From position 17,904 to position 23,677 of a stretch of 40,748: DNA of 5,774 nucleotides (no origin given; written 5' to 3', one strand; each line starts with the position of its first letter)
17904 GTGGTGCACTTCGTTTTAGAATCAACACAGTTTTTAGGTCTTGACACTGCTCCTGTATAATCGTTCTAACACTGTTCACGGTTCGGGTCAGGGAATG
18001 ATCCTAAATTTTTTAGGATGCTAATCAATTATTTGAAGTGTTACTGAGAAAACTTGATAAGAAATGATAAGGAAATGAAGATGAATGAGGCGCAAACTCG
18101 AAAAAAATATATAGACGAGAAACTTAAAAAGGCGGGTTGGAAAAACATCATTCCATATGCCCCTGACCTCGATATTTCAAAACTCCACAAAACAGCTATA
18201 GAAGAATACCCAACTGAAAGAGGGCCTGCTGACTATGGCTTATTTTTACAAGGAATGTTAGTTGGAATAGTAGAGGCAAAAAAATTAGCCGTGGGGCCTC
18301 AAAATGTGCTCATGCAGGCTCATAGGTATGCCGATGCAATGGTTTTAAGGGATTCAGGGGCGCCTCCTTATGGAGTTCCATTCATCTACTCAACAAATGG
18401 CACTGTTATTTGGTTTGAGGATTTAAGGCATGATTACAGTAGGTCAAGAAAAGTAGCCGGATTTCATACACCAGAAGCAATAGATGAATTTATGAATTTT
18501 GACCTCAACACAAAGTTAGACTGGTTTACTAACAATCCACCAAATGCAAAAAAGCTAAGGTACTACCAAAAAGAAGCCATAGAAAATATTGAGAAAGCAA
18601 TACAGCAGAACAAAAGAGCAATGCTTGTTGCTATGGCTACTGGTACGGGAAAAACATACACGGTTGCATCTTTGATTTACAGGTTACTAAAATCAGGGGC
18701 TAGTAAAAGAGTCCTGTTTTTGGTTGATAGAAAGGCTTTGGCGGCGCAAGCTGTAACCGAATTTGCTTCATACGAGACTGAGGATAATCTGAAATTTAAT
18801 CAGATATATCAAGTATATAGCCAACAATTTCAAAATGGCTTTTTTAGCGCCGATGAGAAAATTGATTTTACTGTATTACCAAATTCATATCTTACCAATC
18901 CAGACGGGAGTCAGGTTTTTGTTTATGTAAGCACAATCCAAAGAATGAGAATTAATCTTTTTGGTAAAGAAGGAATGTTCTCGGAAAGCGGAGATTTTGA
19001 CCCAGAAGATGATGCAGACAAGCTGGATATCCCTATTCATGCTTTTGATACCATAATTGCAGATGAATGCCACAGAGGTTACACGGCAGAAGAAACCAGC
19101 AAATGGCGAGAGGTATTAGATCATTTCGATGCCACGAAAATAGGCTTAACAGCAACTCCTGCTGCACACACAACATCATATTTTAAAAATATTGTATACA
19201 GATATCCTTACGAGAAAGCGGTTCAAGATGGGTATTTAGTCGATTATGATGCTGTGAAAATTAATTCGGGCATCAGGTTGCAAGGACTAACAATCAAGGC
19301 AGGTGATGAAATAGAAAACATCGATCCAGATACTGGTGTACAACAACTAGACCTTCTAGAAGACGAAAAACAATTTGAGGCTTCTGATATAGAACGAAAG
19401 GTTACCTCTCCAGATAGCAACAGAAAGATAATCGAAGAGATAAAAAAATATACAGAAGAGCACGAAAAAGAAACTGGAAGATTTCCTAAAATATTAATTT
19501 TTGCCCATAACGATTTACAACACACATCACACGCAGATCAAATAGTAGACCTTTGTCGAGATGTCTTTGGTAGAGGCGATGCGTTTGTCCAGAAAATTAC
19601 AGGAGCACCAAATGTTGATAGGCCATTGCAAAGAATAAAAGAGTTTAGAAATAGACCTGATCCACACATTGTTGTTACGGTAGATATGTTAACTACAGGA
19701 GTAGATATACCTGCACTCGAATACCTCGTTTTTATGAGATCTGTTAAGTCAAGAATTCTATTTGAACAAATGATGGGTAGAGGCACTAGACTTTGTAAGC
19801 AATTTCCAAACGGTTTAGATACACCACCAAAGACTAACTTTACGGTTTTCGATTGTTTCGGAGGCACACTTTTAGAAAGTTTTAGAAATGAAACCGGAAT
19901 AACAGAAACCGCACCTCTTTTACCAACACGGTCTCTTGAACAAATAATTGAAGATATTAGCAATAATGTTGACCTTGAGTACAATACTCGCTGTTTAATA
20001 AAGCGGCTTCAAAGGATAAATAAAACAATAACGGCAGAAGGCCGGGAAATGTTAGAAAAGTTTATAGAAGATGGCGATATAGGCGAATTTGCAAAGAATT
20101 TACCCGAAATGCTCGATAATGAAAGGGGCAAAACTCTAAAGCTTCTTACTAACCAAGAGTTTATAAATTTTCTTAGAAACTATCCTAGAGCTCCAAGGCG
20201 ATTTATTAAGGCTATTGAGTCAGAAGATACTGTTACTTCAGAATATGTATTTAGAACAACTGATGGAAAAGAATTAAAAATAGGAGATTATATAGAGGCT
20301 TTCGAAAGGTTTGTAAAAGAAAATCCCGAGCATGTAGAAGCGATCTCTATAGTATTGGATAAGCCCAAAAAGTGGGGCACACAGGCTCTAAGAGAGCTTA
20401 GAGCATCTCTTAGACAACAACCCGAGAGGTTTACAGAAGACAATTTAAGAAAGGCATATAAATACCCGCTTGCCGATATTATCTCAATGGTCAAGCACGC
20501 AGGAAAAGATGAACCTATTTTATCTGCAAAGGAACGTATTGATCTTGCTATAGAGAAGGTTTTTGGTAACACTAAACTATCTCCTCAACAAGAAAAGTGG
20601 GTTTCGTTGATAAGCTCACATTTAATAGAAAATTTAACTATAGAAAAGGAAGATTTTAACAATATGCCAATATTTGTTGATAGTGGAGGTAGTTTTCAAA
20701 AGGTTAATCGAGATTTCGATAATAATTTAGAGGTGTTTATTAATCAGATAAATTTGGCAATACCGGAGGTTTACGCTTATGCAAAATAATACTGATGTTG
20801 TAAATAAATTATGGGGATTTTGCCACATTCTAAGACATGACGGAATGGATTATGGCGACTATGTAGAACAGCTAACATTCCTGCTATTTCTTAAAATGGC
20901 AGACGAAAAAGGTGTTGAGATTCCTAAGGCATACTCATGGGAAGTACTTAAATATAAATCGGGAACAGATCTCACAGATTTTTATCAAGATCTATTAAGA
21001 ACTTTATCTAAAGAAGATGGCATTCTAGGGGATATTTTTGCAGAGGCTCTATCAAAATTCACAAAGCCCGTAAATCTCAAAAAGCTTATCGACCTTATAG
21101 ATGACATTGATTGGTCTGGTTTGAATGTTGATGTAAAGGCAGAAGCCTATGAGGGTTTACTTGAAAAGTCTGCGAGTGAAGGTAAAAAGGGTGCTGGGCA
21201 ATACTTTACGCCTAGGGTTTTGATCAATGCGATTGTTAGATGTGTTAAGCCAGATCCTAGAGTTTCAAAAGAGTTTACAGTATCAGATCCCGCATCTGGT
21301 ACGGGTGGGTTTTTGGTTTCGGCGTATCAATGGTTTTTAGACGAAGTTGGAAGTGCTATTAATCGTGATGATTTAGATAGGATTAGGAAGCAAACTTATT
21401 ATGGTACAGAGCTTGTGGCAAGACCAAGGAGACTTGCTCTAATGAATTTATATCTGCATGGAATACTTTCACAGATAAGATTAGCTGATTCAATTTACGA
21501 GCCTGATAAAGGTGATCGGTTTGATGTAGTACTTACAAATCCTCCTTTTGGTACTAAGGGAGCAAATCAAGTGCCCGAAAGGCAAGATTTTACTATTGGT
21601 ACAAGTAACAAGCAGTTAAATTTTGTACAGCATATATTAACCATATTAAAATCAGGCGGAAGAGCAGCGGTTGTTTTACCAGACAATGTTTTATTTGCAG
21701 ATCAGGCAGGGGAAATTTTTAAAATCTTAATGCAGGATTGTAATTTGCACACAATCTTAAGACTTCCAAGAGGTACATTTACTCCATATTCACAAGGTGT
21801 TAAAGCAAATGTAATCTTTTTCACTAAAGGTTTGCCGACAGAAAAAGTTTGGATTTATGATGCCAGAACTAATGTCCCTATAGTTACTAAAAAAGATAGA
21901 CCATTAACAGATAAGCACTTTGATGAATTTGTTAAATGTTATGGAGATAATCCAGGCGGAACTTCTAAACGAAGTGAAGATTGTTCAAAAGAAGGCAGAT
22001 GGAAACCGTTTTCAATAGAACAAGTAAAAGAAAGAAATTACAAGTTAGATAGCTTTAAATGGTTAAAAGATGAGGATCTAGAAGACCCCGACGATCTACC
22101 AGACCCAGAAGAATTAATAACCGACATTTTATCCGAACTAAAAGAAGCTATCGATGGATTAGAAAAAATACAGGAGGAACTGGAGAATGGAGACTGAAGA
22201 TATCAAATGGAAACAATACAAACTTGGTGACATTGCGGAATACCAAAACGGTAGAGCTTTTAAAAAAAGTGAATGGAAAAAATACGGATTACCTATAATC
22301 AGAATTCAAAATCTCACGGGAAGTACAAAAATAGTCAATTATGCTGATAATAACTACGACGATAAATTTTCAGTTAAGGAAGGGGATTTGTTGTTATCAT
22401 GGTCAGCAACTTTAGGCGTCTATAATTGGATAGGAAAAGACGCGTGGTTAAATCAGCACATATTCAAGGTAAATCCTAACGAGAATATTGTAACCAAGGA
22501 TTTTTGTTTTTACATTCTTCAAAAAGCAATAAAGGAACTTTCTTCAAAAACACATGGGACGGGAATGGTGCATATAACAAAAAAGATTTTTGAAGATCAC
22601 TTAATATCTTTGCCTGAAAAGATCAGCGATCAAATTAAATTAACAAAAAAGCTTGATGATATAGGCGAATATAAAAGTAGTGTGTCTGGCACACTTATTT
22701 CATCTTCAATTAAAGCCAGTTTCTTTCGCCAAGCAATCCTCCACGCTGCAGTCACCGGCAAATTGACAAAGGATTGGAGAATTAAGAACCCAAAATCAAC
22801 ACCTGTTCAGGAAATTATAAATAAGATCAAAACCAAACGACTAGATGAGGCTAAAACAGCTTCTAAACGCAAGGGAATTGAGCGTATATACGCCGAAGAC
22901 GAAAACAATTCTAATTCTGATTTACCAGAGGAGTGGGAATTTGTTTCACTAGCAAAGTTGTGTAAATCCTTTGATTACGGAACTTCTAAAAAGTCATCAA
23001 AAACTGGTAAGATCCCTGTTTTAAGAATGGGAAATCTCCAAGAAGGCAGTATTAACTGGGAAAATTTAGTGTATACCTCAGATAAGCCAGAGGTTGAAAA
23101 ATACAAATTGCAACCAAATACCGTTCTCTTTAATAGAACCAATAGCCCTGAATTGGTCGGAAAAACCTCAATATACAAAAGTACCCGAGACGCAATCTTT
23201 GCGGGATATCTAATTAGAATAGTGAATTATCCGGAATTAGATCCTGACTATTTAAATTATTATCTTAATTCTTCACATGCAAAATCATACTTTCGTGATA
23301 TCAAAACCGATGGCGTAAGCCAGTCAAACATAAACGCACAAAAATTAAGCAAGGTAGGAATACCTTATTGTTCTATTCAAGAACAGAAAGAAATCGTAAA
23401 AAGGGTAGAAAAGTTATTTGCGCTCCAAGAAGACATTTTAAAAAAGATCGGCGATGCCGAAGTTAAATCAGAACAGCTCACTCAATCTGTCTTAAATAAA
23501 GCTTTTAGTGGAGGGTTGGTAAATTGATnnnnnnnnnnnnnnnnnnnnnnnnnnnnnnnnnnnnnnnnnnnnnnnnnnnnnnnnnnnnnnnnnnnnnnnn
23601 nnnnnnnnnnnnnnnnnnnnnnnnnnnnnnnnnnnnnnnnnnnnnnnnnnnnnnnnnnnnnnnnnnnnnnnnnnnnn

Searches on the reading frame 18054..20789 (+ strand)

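Call 7: search_protein_families(library=pfam, proteins=[window:18054-20789:+])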
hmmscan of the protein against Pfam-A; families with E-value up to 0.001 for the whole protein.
window:18054-20789:+ (911 aa): 6 families
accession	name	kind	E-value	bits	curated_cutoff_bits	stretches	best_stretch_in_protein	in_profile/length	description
PF04851.21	ResIII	-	3.4e-39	134.8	22.5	1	166-370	2-163/164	Type III restriction enzyme, res subunit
PF08463.15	EcoEI_R_C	-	3.1e-30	105.8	24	1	745-900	2-159/163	EcoEI R protein C-terminal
PF18766.7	SWI2_SNF2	-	3.1e-16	60.2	26.7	1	171-397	1-187/221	SWI2/SNF2 ATPase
PF00270.35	DEAD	-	9.9e-13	48.6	26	1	171-370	3-161/167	DEAD/DEAH box helicase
PF00271.37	Helicase_C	-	1.9e-07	31.7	23.5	1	475-579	13-108/110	Helicase conserved C-terminal domain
PF04313.20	HSDR_N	-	1.6e-06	28.6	25.1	0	55-126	124-194/198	Type I restriction enzyme R protein N terminus (HSDR_N)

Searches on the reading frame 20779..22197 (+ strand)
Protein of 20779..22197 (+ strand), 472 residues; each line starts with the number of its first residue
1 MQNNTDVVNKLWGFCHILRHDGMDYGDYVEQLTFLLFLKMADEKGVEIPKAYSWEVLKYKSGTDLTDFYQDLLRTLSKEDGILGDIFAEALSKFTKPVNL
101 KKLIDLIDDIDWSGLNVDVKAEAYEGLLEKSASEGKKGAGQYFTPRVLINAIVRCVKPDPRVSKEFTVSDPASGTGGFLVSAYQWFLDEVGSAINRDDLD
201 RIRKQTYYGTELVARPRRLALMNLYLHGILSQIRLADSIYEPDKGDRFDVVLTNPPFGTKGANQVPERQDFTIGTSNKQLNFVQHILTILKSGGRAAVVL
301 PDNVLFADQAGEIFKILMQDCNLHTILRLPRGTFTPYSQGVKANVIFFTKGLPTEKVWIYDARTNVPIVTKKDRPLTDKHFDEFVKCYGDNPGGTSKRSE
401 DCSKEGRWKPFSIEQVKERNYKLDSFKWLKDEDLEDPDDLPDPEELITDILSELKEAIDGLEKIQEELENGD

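Call 7: search_protein_families(library=pfam, proteins=[window:20779-22197:+])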
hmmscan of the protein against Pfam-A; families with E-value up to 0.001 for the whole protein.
window:20779-22197:+ (472 aa): 4 families
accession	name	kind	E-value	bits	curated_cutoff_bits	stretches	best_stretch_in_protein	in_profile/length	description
PF02384.22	N6_Mtase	-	1.3e-64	219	20.4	1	118-435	4-309/311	N-6 DNA Methylase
PF12161.14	HsdM_N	-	1.1e-11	45.9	24.5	1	8-44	2-37/135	HsdM N-terminal domain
PF07669.17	Eco57I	-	2.3e-07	31.5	25.3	1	243-329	69-165/171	Eco57I restriction-modification methylase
PF20473.4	MmeI_Mtase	-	8.2e-05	22.3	27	1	165-228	20-86/259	MmeI, DNA-methyltransferase domain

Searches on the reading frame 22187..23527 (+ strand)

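Call 7: search_protein_families(library=pfam, proteins=[window:22187-23527:+])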
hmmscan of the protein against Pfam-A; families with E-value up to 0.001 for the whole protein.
window:22187-23527:+ (446 aa): 1 family
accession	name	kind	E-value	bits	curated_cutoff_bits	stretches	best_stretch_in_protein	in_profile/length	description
PF01420.25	Methylase_S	-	1.5e-39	136.3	22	2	7-161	3-154/168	Type I restriction modification DNA specificity domain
